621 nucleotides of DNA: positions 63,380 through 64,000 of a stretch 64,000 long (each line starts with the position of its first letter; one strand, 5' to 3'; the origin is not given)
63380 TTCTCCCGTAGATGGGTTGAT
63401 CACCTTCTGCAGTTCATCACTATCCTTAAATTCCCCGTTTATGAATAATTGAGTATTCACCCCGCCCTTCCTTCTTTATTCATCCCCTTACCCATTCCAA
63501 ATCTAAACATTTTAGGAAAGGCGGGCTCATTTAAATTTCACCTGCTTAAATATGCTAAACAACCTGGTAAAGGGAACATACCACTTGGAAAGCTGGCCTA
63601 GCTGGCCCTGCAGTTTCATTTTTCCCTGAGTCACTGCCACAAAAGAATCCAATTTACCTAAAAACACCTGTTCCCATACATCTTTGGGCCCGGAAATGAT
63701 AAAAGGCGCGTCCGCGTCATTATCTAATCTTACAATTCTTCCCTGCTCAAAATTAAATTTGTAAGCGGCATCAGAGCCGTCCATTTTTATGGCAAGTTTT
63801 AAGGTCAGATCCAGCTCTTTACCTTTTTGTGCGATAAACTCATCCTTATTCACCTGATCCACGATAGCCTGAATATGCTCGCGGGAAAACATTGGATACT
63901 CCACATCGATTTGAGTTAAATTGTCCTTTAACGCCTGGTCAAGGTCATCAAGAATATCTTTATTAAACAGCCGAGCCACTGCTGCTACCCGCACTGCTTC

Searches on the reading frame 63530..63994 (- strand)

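Call 90: search_protein_families(library=pfam, proteins=[window:63530-63994:-], max_evalue=0.001)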
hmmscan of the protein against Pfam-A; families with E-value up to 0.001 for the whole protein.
window:63530-63994:- (155 aa): 1 family
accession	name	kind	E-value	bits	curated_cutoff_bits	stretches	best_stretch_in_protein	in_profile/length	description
PF02036.22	SCP2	-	1.1e-05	26.1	21.3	1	64-134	23-92/101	SCP-2 sterol transfer family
